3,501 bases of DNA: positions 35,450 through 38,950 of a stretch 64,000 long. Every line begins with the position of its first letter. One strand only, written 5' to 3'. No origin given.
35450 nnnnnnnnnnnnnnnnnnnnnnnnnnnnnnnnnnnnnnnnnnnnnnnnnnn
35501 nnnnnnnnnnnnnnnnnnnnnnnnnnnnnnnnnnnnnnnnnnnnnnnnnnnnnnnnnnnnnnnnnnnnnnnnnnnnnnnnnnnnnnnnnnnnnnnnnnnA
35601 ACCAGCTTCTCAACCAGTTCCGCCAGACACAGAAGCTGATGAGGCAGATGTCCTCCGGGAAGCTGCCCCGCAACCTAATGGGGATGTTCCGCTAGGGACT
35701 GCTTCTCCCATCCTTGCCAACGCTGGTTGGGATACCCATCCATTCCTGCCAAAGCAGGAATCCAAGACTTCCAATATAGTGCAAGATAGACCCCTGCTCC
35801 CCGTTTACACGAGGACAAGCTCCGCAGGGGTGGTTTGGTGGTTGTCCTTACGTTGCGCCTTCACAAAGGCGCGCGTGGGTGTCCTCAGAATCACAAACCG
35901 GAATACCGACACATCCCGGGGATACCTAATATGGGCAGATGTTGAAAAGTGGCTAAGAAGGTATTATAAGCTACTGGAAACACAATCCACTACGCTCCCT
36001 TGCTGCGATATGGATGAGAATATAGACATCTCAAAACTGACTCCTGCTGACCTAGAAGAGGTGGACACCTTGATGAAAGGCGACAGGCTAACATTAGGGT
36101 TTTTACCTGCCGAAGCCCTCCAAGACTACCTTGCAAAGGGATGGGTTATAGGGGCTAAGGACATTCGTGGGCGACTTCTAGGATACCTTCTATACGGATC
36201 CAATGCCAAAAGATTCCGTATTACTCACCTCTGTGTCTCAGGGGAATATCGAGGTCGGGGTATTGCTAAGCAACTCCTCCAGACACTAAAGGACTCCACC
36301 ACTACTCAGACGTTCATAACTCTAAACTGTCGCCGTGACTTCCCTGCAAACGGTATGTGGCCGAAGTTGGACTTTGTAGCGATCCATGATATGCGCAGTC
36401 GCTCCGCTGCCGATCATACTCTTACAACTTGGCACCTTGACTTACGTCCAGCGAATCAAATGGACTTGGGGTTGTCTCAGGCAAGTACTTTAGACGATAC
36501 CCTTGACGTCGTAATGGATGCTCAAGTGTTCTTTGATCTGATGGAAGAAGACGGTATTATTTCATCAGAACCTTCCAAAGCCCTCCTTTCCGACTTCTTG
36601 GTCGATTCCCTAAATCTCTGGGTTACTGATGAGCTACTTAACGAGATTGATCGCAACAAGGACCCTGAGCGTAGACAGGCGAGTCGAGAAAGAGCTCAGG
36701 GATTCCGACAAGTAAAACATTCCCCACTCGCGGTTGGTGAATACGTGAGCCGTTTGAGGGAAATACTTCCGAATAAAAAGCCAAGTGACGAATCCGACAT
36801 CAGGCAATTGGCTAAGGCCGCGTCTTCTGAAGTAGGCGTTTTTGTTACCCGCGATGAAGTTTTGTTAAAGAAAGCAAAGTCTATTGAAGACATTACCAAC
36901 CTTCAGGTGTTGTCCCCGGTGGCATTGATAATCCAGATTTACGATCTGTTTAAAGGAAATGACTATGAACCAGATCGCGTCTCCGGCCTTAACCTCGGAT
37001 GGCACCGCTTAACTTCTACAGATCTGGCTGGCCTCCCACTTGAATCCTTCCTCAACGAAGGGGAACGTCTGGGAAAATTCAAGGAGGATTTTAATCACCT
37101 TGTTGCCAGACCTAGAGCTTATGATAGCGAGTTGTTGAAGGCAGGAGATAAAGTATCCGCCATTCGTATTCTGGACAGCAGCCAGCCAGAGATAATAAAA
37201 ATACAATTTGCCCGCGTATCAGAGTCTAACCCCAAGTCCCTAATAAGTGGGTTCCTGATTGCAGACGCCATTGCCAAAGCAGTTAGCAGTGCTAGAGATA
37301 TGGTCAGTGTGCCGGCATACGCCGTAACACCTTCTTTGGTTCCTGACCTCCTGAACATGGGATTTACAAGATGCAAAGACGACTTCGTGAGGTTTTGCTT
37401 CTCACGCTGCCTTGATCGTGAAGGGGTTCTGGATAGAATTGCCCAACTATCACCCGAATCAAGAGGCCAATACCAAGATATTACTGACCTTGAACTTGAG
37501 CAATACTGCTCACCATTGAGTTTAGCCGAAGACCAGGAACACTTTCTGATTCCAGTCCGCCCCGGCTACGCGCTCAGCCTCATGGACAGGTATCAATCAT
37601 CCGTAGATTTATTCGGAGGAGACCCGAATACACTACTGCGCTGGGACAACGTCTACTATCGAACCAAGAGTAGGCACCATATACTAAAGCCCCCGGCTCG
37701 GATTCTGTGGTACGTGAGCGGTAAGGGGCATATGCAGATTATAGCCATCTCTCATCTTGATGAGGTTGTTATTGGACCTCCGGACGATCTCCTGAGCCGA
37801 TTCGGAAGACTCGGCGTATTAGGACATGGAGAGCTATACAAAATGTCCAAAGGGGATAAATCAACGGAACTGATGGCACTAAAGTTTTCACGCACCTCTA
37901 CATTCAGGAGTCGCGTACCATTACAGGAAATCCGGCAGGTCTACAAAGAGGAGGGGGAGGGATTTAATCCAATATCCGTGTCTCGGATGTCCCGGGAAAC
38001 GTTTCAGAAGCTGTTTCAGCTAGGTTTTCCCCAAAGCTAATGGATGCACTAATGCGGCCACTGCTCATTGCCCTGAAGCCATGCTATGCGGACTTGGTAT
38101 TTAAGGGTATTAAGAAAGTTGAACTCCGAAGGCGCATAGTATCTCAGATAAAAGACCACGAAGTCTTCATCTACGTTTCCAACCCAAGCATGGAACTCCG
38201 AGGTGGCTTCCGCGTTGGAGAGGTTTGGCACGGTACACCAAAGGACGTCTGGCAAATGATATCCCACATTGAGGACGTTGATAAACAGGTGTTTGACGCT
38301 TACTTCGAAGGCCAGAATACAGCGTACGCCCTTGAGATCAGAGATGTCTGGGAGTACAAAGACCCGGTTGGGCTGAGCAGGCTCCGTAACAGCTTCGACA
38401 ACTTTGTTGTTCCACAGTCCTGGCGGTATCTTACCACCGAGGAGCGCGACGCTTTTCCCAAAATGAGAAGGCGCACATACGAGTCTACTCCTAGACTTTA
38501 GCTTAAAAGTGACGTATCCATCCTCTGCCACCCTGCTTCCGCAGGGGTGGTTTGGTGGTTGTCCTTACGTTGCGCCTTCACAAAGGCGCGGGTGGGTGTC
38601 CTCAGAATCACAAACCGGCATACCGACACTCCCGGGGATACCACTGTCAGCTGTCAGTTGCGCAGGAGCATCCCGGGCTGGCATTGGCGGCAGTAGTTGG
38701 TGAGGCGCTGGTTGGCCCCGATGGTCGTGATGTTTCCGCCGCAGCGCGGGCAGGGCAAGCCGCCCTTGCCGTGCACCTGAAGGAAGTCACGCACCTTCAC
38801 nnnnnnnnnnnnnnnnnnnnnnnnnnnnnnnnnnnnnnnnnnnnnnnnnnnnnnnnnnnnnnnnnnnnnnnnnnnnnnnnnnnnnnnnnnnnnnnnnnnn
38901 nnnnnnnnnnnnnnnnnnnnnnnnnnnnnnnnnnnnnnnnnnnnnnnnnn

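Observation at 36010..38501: Translationally coupled GNAT-PIN-(GNAT-like)-ASCH giant protein plus stand-alone ASCH protein: candidate undescribed nucleic-acid acetylation/cleavage conflict module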

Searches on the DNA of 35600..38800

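Call 78: search_rna_families(source=window, start=35600, end=38800, threshold=evalue, max_evalue=1)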
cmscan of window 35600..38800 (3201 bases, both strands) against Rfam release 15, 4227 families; matches with E-value up to 1: 0.
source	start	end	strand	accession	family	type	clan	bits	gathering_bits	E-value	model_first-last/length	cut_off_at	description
